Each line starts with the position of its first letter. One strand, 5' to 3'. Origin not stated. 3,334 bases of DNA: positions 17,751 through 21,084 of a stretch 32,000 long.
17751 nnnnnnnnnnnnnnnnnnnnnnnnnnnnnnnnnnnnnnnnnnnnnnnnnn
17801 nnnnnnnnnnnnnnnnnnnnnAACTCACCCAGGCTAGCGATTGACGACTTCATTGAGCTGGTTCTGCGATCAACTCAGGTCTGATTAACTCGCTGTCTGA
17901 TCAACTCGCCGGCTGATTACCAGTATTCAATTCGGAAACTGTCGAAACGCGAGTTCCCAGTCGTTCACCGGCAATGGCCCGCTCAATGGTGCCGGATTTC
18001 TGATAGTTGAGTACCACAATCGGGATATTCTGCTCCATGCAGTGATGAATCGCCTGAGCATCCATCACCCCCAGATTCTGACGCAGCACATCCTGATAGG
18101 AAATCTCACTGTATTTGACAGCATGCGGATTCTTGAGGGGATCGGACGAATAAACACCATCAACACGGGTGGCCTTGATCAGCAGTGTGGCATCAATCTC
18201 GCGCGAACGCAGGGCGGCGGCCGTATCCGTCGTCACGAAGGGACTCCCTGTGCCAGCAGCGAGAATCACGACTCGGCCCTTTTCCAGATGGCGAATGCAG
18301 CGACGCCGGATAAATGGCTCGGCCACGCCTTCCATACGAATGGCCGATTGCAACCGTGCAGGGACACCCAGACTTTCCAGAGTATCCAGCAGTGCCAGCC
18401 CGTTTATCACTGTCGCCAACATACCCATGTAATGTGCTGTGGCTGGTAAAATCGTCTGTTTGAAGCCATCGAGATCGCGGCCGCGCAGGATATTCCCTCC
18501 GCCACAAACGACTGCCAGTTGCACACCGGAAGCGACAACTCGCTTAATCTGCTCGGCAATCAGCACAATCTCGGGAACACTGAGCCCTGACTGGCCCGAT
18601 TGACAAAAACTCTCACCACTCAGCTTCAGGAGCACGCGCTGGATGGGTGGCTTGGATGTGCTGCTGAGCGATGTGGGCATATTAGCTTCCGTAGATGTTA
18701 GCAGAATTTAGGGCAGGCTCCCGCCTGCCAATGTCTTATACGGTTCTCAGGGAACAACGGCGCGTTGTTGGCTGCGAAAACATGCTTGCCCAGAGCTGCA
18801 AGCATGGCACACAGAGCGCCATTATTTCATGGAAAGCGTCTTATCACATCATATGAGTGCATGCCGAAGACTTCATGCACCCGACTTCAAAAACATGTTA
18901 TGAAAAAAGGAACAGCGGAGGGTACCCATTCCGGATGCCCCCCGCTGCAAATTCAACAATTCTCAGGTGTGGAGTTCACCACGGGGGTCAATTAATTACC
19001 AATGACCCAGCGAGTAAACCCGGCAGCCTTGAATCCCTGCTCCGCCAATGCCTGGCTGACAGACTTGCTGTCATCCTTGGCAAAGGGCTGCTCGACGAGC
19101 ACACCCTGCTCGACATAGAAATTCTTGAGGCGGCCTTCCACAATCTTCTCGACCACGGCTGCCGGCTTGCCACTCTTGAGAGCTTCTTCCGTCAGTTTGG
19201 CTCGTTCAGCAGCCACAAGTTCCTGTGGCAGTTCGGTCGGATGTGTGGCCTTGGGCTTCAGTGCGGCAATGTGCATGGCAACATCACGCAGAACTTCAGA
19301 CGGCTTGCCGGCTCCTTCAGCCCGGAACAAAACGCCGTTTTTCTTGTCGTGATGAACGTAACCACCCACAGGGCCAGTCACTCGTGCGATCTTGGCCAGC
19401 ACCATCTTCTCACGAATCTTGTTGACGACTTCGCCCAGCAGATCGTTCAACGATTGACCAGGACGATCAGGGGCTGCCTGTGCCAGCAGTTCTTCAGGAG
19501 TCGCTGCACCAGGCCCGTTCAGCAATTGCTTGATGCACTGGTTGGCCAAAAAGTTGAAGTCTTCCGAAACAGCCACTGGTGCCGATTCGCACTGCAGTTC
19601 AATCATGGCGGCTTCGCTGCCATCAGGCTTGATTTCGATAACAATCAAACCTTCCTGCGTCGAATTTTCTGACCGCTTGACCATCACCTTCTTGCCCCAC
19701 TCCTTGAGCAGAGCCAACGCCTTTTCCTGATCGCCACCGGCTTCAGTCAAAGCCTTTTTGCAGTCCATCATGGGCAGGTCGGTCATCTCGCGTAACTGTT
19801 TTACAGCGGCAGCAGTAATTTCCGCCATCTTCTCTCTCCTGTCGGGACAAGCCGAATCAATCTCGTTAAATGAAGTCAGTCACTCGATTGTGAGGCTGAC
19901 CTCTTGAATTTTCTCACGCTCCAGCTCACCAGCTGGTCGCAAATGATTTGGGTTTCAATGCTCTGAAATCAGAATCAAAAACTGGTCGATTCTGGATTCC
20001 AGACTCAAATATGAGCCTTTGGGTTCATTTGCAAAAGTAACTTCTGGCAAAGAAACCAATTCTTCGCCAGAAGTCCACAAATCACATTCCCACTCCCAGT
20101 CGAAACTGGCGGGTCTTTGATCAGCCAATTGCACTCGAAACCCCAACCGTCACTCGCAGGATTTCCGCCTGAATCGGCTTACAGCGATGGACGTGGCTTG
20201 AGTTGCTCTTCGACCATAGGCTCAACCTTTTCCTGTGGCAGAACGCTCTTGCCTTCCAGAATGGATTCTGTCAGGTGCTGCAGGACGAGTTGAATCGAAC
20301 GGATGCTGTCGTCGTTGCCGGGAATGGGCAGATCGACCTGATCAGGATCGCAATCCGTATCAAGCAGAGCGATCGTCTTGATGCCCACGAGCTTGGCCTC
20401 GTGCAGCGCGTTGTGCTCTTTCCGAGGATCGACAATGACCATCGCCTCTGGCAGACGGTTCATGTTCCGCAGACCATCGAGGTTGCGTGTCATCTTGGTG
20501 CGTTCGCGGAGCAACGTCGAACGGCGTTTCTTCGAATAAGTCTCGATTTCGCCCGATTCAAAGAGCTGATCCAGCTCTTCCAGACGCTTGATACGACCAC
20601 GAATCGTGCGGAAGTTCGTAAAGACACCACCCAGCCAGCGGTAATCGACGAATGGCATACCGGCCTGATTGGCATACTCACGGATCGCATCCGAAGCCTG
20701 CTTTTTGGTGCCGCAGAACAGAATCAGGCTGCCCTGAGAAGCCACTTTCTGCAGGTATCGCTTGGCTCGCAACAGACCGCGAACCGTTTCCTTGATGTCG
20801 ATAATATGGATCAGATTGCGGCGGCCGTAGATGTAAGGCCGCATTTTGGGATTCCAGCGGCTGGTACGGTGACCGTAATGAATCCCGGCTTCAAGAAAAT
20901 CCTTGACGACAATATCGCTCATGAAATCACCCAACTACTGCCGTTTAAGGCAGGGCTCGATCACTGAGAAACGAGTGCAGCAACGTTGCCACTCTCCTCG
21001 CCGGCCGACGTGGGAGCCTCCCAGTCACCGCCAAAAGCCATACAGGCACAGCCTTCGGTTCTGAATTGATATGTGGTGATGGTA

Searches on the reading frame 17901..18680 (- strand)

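Call 17: search_protein_families(library=pfam, max_evalue=0.01, proteins=[window:17901-18680:-])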
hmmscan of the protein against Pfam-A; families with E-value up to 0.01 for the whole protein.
window:17901-18680:- (259 aa): 1 family
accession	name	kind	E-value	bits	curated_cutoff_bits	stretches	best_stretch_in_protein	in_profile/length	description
PF00696.33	AA_kinase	-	1.4e-30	107.2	24.9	1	15-225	2-234/234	Amino acid kinase family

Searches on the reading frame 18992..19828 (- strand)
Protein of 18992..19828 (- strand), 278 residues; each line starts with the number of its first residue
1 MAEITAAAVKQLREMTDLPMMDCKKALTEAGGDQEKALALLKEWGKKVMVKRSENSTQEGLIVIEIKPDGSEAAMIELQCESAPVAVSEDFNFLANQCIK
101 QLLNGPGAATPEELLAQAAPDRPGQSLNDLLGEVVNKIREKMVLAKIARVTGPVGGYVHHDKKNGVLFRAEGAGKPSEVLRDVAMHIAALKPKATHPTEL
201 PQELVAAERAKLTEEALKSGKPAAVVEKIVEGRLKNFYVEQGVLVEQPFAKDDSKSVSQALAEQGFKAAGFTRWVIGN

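Call 17: search_protein_families(library=pfam, max_evalue=0.01, proteins=[window:18992-19828:-])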
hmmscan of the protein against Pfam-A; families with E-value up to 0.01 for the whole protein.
window:18992-19828:- (278 aa): 1 family
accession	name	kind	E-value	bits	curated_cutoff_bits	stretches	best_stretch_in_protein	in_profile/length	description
PF00889.24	EF_TS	-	5.7e-46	157.1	27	1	73-277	1-203/204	Elongation factor TS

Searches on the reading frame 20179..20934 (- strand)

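Call 17: search_protein_families(library=pfam, max_evalue=0.01, proteins=[window:20179-20934:-])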
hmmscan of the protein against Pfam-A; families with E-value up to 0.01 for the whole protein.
window:20179-20934:- (251 aa): 1 family
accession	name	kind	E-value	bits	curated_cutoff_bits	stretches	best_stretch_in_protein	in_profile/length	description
PF00318.25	Ribosomal_S2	-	7e-87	290.7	26.1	1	14-228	2-216/216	Ribosomal protein S2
